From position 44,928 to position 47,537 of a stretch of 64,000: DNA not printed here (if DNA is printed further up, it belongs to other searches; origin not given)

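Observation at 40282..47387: Convergent pair of paralogous giant proteins joining a cytoplasmic CinA-like module, one TM helix and an intact class-B sortase domain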

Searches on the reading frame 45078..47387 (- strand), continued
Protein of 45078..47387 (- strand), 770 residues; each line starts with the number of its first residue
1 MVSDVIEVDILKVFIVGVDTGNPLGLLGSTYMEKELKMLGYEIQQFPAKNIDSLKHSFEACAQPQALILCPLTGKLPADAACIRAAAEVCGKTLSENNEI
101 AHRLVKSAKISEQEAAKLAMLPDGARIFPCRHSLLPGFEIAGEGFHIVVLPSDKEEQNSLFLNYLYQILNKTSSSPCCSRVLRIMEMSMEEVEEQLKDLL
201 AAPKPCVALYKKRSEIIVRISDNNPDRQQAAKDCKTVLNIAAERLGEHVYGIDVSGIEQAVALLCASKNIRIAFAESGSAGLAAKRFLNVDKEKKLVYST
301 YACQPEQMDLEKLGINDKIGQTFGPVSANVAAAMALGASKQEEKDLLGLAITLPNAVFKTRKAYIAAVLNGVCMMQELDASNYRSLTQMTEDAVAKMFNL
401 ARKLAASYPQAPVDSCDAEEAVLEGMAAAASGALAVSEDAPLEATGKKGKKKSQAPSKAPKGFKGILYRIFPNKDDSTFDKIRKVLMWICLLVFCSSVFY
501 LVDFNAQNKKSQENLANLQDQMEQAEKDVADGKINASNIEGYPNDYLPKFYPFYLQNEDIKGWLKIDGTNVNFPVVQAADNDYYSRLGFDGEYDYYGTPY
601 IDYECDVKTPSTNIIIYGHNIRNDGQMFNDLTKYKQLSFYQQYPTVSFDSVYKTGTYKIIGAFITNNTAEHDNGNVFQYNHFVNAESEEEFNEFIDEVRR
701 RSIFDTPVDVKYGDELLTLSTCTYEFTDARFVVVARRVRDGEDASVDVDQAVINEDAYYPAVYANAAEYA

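Call 48: search_solved_structures(query=P0054, max_evalue=1e-10, show_alignments=3)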
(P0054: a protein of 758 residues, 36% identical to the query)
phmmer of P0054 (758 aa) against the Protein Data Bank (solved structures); distinct sequences matched with E-value up to 1e-10: 26.
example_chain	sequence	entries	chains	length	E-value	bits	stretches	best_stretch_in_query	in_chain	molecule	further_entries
6mr3_A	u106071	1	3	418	5.9e-84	285.9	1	1-409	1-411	Putative competence-damage inducible protein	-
4uux_A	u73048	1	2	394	2e-65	224.6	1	2-402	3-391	CINA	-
4cta_A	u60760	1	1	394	7e-65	222.8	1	2-402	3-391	CINA-LIKE PROTEIN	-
4ct8_A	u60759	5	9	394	7.7e-65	222.7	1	2-402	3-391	CINA-LIKE PROTEIN | CINA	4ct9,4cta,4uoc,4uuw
2oqw_A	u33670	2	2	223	3.5e-41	144.5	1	536-721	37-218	Sortase B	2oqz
1rz2_A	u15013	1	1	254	1.1e-40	142.8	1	535-721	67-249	conserved hypothetical protein BA4783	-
5gyj_A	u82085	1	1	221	1.8e-39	138.8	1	542-721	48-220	Putative peptidase C60B, sortase B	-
6kyc_A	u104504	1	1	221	4e-39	137.7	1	542-721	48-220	Putative peptidase C60B, sortase B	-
6kyd_A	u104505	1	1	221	1.1e-38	136.2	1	542-721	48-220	Putative peptidase C60B, sortase B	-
4ux7_A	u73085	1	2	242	3e-38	134.8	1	542-721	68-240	PUTATIVE PEPTIDASE C60B, SORTASE B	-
4lfd_A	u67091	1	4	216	1.1e-33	119.7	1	533-722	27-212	Sortase B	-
1qx6_A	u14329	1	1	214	2.5e-33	118.5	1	538-722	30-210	NPQTN specific sortase B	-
1ng5_A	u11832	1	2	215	2.6e-33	118.5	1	538-722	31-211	sortase B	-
1qwz_A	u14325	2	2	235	3.1e-33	118.2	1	538-722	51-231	NPQTN specific sortase B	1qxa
5jcv_A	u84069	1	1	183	2.3e-32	115.3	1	539-718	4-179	Lmo2181 protein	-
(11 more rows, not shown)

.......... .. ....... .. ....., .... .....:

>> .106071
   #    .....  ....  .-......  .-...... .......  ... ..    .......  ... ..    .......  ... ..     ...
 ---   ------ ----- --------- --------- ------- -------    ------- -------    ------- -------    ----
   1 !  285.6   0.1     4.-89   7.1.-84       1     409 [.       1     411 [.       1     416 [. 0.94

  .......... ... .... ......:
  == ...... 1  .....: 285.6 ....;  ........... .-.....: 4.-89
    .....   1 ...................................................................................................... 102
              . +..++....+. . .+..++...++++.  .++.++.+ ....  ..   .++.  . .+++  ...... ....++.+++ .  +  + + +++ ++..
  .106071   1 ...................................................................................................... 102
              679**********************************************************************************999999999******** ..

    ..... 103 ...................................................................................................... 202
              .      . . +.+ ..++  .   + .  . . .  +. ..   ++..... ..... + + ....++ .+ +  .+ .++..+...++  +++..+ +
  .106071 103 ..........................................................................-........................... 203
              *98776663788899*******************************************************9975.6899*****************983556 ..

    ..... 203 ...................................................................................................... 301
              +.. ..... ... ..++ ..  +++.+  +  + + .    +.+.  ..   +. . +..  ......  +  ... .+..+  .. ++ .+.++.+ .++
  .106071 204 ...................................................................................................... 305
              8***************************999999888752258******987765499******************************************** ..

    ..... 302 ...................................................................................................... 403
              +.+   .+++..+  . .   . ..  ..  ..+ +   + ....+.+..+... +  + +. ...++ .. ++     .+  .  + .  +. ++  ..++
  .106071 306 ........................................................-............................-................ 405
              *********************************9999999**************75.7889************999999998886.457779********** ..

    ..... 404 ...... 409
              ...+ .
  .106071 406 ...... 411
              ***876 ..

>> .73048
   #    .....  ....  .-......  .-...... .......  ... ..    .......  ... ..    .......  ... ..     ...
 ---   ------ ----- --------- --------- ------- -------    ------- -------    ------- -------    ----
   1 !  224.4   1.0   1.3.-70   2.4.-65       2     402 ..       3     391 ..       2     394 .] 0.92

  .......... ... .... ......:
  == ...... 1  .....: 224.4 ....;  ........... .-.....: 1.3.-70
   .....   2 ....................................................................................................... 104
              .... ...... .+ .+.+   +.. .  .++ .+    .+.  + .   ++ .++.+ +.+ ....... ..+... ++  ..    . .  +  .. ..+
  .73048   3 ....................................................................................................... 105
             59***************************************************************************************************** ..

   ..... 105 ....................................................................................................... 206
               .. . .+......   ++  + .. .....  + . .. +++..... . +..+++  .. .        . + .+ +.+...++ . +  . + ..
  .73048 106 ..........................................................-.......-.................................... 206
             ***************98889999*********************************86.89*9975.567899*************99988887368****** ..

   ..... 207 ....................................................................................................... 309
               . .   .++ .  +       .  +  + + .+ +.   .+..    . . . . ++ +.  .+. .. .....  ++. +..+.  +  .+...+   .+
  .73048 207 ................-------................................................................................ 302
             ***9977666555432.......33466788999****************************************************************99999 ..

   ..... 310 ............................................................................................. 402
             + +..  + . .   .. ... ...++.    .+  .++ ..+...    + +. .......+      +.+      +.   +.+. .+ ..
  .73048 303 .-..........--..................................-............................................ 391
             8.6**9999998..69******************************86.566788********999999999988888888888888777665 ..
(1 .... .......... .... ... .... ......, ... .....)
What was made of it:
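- Closest known: CinA. Same: Many family members, such as P0054, are full-length canonical CinA by sequence (E 5.9e-84; call 48).
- P0054 matches S. mutans CinA end to end at E 5.9e-84 and also carries SrtB (call 48).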

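Call 51: find_encoding_contigs(protein=P0054, flank=8000, max_places=4)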
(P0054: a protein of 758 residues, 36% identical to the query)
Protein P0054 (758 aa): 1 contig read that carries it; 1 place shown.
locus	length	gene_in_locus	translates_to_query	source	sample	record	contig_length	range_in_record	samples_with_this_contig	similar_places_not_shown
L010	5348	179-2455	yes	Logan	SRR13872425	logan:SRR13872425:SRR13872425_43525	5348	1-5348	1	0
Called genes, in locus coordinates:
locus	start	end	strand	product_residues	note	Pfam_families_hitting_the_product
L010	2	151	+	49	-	?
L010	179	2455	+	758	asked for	PF00994:MoCF_biosynth, PF18146:CinA_KH, PF02464:CinA, PF04203:Sortase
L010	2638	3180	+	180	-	PF06177:QueT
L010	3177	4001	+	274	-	PF08331:QueG_DUF1730 (weak), PF13484:Fer4_16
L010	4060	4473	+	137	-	PF00571:CBS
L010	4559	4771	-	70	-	-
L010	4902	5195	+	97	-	-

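Call 54: find_encoding_contigs(protein=P0069, flank=10000, max_places=3)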
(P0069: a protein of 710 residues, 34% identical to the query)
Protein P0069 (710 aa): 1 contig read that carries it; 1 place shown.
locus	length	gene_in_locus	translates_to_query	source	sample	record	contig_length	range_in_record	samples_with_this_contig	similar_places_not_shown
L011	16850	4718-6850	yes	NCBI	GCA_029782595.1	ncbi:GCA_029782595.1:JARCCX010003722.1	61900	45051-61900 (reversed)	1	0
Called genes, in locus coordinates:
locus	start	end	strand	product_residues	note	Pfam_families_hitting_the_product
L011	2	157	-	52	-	?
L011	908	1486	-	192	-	PF04199:Cyclase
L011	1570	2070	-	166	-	PF01613:Flavin_Reduct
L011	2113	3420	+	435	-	PF00266:Aminotran_5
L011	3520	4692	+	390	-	PF22025:ThiI_fer, PF02926:THUMP, PF02568:ThiI, PF06508:QueC (faint)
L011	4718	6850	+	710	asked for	PF00994:MoCF_biosynth, PF18146:CinA_KH, PF02464:CinA, PF04203:Sortase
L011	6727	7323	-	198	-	-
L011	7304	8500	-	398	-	PF00999:Na_H_Exchanger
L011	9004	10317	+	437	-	PF04389:Peptidase_M28 (weak), PF01546:Peptidase_M20, PF07687:M20_dimer (faint)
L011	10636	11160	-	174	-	PF08876:DUF1836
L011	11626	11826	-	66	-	-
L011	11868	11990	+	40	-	-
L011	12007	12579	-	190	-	PF03773:ArsP_1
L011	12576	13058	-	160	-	-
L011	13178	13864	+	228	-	PF00027:cNMP_binding, PF13545:HTH_Crp_2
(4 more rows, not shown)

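Call 55: find_encoding_contigs(protein=P0080, flank=10000, max_places=3)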
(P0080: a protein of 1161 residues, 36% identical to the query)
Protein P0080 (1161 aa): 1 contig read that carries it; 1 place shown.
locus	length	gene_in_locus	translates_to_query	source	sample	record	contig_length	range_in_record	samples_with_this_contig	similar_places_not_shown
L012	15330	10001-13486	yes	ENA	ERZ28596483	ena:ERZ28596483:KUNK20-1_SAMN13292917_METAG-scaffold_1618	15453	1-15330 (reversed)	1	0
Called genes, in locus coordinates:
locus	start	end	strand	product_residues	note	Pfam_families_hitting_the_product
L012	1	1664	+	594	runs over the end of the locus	?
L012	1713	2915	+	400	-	PF03979:Sigma70_r1_1, PF00140:Sigma70_r1_2, PF04542:Sigma70_r2, PF04539:Sigma70_r3, PF04545:Sigma70_r4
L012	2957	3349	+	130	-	PF02082:Rrf2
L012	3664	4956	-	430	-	PF01053:Cys_Met_Meta_PP, PF00155:Aminotran_1_2, PF01041:DegT_DnrJ_EryC1, PF00266:Aminotran_5 (weak)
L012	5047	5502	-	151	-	PF02082:Rrf2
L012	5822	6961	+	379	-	PF00266:Aminotran_5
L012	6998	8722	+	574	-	PF04203:Sortase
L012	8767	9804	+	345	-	-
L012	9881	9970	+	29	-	-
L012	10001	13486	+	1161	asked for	PF00994:MoCF_biosynth, PF18146:CinA_KH, PF02464:CinA, PF08486:SpoIID (weak)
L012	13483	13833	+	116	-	PF12973:Cupin_7 (faint), PF00190:Cupin_1 (weak), PF01050:MannoseP_isomer (weak), PF07883:Cupin_2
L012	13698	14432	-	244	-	-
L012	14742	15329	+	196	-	?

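Call 69: list_cluster_members(proteins=[P0047, P0056, P0058, P0060, P0070, P0073, P0086, P0092, P0044, P0052])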
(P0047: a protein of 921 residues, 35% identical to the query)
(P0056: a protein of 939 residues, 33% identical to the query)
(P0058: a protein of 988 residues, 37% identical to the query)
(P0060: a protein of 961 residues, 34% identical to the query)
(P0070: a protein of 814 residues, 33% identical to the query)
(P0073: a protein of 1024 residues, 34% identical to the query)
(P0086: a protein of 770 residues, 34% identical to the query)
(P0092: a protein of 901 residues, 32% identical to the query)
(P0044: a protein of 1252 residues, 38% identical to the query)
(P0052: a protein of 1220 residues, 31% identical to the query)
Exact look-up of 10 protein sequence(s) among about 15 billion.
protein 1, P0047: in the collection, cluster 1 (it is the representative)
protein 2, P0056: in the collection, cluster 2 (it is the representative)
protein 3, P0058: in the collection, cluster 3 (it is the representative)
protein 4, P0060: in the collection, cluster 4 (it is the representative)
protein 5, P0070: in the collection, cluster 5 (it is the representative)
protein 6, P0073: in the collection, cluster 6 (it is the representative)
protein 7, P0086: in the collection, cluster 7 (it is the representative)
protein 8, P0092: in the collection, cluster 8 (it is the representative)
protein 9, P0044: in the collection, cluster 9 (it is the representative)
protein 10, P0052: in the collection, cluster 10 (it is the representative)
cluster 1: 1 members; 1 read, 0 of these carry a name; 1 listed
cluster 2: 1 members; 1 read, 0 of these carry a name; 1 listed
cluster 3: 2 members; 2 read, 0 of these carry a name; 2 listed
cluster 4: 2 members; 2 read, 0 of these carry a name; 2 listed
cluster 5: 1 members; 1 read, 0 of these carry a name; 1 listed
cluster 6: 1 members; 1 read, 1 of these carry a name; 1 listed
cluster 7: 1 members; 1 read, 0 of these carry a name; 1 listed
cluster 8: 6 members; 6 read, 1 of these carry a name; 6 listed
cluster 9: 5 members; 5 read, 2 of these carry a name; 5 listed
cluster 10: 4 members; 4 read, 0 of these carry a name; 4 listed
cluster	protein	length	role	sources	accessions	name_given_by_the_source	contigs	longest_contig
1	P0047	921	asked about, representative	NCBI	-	-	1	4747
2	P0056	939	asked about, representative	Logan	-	-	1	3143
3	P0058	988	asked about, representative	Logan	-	-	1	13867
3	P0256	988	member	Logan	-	-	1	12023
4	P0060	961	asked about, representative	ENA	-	-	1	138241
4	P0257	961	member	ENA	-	-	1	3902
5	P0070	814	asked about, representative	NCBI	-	-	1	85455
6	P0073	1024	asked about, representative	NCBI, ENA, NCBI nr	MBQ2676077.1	MAG: competence/damage-inducible protein A [Clostridia bacterium] | competence/damage-inducible protein A [Clostridia bacterium]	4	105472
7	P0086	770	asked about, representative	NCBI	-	-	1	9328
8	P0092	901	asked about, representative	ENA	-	-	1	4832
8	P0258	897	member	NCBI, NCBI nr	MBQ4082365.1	MAG: competence/damage-inducible protein A [Clostridia bacterium] | competence/damage-inducible protein A [Clostridia bacterium]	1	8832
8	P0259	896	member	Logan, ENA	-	-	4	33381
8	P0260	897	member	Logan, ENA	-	-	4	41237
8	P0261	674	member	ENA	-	-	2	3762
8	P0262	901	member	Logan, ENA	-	-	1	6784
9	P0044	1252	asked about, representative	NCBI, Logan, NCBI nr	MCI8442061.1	MAG: nicotinamide-nucleotide amidohydrolase family protein [Provencibacterium sp.] | nicotinamide-nucleotide amidohydrolase family protein [Provencibacterium sp.]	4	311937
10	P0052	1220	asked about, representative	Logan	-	-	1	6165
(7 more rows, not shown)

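Call 70: find_encoding_contigs(protein=P0073, flank=8000, max_places=1)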
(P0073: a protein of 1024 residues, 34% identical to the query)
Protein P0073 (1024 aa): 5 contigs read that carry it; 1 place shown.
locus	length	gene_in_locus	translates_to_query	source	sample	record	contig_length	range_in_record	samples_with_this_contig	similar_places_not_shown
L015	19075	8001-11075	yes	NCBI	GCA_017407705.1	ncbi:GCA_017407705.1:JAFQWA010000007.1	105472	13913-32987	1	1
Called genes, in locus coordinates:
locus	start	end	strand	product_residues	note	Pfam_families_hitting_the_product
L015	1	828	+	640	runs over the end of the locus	PF00722:Glyco_hydro_16, PF26113:GH16_XgeA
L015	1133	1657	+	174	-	PF02482:Ribosomal_S30AE, PF16321:Ribosom_S30AE_C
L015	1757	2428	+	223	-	-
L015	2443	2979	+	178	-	PF00719:Pyrophosphatase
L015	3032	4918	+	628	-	PF00657:Lipase_GDSL, PF04311:DUF459 (weak), PF13472:Lipase_GDSL_2, PF00404:Dockerin_1 (weak)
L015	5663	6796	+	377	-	PF00155:Aminotran_1_2, PF00266:Aminotran_5, PF01212:Beta_elim_lyase (faint)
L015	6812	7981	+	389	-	PF22025:ThiI_fer, PF02926:THUMP, PF02568:ThiI, PF06508:QueC (weak)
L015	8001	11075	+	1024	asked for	PF00994:MoCF_biosynth, PF18146:CinA_KH, PF02464:CinA, PF04203:Sortase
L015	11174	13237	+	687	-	-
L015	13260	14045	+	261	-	PF08331:QueG_DUF1730 (weak), PF13484:Fer4_16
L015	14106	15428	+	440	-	PF04055:Radical_SAM (weak), PF12836:HHH_3 (weak)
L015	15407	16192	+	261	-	PF13566:DUF4130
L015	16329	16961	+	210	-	-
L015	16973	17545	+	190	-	-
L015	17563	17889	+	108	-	-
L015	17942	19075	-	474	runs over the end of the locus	PF02502:LacAB_rpiB, PF01156:IU_nuc_hydro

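Call 71: find_encoding_contigs(protein=P0060, flank=8000, max_places=1)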
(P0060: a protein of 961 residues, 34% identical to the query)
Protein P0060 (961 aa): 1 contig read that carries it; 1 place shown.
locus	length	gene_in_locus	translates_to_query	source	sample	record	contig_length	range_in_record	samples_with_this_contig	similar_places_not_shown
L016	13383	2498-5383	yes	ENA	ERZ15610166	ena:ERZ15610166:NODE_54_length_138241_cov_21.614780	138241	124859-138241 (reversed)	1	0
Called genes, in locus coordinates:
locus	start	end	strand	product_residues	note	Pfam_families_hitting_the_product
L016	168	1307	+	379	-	PF00266:Aminotran_5, PF01212:Beta_elim_lyase (weak)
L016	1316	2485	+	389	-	PF22025:ThiI_fer, PF02926:THUMP, PF02568:ThiI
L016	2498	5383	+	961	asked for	PF00994:MoCF_biosynth, PF18146:CinA_KH, PF02464:CinA, PF04203:Sortase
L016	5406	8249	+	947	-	PF08486:SpoIID (weak)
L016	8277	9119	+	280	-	PF10418:DHODB_Fe-S_bind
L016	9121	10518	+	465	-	PF14691:Fer4_20, PF02826:2-Hacid_dh_C (faint), PF01262:AlaDh_PNT_C (faint), PF13738:Pyr_redox_3 (faint), PF07992:Pyr_redox_2, PF12831:FAD_oxidored (faint), PF13450:NAD_binding_8 (weak), PF00070:Pyr_redox (weak)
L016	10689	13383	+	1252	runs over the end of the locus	-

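Call 72: find_encoding_contigs(protein=P0044, flank=8000, max_places=1)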
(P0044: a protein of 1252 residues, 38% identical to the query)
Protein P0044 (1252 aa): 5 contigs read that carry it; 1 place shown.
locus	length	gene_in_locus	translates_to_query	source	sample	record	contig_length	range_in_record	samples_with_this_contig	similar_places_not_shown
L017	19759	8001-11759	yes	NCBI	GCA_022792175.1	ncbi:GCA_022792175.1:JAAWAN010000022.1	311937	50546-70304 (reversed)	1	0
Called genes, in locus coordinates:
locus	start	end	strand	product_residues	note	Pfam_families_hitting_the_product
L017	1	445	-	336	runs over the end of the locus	PF00005:ABC_tran, PF13304:AAA_21 (weak)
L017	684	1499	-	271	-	PF04909:Amidohydro_2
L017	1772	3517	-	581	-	PF07907:YibE_F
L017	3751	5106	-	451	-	PF20769:YPEB_N, PF14620:YPEB_PepSY1-2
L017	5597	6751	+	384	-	PF00266:Aminotran_5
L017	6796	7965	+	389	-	PF22025:ThiI_fer, PF02926:THUMP, PF02568:ThiI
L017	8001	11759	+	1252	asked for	PF00994:MoCF_biosynth, PF18146:CinA_KH, PF02464:CinA, PF04203:Sortase, PF08486:SpoIID (weak)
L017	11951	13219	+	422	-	PF01734:Patatin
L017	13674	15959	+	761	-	PF02743:dCache_1 (weak), PF00165:HTH_AraC (faint), PF12833:HTH_18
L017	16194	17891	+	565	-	-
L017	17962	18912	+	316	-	PF00528:BPD_transp_1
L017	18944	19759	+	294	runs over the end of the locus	PF00528:BPD_transp_1 (weak)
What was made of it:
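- The family is in Clostridia, and a germination gene (ypeB) lies near one member (call 72).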
